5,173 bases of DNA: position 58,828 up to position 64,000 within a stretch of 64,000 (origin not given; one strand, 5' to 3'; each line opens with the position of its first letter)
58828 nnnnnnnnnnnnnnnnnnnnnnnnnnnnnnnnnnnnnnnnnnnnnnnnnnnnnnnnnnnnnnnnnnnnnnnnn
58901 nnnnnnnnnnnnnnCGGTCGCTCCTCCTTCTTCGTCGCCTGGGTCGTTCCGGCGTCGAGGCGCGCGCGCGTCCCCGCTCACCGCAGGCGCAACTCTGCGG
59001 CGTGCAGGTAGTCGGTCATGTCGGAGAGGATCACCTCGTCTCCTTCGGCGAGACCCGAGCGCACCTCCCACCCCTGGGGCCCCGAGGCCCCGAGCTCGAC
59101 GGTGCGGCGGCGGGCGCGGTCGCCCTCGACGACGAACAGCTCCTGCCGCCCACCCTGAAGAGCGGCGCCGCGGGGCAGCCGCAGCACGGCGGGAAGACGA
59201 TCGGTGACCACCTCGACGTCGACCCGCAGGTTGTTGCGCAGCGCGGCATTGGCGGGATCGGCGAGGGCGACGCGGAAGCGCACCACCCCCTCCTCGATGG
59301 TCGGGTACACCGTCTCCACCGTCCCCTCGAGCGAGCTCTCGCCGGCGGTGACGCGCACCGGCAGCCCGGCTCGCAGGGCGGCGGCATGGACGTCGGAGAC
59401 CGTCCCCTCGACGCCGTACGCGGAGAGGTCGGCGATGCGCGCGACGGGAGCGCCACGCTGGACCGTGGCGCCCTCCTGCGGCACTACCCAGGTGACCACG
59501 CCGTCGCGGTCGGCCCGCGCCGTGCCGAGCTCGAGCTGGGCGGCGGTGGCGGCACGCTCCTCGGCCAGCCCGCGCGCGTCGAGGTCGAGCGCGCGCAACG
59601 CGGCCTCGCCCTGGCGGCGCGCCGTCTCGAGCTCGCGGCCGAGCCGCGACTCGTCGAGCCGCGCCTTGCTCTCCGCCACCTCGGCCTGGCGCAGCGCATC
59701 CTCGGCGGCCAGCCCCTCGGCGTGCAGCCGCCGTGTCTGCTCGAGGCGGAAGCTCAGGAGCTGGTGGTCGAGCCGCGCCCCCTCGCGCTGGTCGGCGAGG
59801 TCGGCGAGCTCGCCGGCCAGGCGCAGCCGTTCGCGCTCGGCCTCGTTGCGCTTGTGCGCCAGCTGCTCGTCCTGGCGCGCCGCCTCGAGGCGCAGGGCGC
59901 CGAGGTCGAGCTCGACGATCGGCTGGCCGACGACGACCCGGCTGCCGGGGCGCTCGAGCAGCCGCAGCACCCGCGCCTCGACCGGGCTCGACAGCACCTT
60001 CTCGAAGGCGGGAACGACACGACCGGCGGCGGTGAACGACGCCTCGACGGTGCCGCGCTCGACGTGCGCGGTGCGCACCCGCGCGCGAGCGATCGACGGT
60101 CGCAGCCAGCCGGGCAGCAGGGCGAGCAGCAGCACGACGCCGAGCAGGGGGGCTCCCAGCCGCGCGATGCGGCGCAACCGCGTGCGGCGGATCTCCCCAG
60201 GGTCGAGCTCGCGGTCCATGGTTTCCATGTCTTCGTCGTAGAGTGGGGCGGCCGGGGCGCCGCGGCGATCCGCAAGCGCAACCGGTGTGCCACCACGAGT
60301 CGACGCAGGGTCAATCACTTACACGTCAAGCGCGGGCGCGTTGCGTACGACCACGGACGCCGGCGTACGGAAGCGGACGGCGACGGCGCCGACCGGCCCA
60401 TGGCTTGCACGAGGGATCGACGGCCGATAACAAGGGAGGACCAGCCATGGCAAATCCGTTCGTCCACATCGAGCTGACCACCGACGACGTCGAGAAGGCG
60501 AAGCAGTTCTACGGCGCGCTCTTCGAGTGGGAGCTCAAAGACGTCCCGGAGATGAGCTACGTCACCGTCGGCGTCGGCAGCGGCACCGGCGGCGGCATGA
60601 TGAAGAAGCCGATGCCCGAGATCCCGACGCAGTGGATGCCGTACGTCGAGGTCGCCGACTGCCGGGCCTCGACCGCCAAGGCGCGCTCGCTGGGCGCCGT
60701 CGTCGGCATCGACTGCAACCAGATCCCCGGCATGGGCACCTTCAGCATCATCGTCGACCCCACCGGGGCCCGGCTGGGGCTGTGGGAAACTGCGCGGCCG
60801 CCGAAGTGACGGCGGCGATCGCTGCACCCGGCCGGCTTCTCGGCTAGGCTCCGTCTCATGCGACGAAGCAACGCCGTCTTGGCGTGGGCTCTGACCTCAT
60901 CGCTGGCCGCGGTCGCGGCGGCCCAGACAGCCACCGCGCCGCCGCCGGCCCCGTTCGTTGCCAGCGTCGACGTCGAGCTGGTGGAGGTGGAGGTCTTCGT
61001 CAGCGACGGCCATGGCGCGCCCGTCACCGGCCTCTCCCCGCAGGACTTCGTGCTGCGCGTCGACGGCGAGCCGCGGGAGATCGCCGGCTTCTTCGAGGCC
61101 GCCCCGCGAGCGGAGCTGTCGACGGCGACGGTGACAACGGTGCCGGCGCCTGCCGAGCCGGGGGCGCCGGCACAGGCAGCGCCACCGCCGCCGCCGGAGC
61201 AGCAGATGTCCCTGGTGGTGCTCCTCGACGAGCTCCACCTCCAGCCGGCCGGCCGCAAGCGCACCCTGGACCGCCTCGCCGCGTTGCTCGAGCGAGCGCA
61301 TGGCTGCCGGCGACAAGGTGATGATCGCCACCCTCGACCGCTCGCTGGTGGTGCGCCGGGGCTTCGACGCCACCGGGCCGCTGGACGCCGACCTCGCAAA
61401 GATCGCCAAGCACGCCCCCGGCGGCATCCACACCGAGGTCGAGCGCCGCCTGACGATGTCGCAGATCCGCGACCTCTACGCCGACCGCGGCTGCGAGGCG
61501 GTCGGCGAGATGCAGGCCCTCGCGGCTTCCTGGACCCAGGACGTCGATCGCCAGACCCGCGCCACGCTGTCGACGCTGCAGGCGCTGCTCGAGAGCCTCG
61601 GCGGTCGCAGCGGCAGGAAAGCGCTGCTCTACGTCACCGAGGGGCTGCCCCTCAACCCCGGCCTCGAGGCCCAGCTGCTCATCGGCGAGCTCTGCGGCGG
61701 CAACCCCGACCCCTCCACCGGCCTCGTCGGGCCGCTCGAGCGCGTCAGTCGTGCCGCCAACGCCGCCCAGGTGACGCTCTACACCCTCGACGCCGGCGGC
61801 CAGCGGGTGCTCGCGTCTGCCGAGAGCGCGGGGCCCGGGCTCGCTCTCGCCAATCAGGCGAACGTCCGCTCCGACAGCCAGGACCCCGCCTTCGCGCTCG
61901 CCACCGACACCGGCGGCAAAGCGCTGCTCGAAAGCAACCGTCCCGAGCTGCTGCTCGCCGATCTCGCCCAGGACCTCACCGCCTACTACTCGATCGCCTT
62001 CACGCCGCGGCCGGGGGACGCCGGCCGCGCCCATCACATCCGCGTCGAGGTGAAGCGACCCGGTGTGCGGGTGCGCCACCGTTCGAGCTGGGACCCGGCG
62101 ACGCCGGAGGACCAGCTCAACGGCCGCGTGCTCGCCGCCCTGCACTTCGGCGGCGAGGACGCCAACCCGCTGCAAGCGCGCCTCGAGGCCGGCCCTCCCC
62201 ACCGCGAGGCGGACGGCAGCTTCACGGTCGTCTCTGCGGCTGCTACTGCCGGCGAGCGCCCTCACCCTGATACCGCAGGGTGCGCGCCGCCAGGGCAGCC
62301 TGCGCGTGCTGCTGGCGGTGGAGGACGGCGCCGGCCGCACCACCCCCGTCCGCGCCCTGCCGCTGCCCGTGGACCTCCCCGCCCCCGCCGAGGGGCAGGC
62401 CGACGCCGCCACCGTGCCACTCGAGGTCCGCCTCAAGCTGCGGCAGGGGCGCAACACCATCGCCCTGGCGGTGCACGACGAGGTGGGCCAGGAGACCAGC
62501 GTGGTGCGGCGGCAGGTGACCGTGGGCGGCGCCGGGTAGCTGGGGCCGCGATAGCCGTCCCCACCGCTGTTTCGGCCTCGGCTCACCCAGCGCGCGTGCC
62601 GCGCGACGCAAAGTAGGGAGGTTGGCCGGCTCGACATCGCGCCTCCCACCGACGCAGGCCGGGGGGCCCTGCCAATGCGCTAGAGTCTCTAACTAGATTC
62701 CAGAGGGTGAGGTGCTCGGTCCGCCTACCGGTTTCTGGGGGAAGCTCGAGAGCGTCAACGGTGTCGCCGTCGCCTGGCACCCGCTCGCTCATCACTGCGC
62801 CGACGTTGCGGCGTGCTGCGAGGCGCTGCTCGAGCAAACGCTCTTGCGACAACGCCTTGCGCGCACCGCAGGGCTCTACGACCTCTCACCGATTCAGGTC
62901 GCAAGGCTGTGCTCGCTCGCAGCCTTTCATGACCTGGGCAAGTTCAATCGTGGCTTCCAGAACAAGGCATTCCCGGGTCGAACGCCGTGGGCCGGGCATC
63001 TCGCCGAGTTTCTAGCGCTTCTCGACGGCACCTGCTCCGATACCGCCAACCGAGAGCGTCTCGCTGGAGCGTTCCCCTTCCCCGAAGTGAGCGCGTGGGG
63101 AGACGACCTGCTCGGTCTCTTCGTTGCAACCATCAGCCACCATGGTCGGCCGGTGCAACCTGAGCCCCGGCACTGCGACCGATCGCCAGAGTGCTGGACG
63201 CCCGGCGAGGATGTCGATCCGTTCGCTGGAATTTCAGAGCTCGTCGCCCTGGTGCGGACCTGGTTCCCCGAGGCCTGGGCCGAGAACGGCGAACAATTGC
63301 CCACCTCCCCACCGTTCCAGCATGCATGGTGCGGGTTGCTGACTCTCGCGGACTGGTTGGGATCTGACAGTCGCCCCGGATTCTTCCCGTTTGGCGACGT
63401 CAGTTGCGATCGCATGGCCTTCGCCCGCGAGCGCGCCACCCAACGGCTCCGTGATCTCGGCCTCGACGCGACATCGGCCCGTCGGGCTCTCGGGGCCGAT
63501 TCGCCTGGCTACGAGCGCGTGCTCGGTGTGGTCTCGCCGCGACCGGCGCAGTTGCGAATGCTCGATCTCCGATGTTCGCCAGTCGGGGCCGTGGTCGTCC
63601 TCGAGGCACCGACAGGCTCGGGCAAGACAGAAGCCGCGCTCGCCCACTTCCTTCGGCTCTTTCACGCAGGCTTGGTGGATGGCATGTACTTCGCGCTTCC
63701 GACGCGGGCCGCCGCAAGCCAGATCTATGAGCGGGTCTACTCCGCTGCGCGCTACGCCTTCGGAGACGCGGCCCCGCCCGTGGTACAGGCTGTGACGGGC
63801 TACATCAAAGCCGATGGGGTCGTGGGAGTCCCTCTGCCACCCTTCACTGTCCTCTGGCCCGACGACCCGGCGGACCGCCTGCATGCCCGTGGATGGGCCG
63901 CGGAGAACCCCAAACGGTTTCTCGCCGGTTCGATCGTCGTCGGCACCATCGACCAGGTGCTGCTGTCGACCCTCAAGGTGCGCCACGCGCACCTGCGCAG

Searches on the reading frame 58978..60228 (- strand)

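Call 46: search_protein_families(library=pfam, proteins=[window:58978-60228:-], max_evalue=0.001)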
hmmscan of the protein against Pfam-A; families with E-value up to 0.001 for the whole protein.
window:58978-60228:- (416 aa): 3 families
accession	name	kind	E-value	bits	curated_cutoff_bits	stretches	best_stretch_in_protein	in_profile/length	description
PF13437.12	HlyD_3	-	4.2e-14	53.6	22.2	1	238-328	3-101/106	HlyD family secretion protein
PF16576.10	HlyD_D23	-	8e-12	45.3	30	1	79-327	22-206/214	Barrel-sandwich domain of CusB or HlyD membrane-fusion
PF12700.13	HlyD_2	-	3.7e-05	23.1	25.1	1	252-344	248-337/416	HlyD family secretion protein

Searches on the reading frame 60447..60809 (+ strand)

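Call 46: search_protein_families(library=pfam, proteins=[window:60447-60809:+], max_evalue=0.001)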
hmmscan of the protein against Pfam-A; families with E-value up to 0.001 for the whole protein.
window:60447-60809:+ (120 aa): 3 families
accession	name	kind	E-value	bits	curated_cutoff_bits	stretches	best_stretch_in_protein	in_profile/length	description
PF22677.2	Ble-like_N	-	1.9e-09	37.5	24.5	1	5-44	2-41/41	Bleomycin resistance protein-like N-terminal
PF00903.31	Glyoxalase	-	1.3e-05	26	20.6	1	6-110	3-119/121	Glyoxalase/Bleomycin resistance protein/Dioxygenase superfamily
PF18029.7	Glyoxalase_6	-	0.00012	23.1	23.6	1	9-108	3-101/106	Glyoxalase-like domain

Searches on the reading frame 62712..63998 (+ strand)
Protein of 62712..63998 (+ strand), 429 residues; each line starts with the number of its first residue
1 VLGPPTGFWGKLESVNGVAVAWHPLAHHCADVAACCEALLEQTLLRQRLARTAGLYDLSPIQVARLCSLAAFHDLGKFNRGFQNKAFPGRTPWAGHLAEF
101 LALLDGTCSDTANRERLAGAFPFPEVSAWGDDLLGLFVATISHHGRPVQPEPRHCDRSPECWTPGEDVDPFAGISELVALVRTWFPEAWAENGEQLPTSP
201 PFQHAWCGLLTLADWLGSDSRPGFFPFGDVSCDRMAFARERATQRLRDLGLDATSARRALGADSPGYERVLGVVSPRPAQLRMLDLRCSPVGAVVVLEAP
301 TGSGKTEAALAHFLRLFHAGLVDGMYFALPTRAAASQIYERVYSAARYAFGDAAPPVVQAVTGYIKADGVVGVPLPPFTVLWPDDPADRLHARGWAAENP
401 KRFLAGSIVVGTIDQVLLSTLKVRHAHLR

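Call 63: search_protein_families(library=pfam, proteins=[window:62712-63998:+], max_evalue=0.01)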
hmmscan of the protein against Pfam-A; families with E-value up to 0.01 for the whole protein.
window:62712-63998:+ (429 aa): 3 families
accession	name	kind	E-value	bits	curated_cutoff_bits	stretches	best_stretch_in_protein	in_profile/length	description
PF18019.7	Cas3_HD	-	1.9e-31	110.2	23.1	1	9-220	1-204/207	Cas3, HD domain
PF00270.35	DEAD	-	6e-06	26.5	26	1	292-346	14-69/167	DEAD/DEAH box helicase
PF04851.21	ResIII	-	0.0078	16.6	22.5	0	295-342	26-73/164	Type III restriction enzyme, res subunit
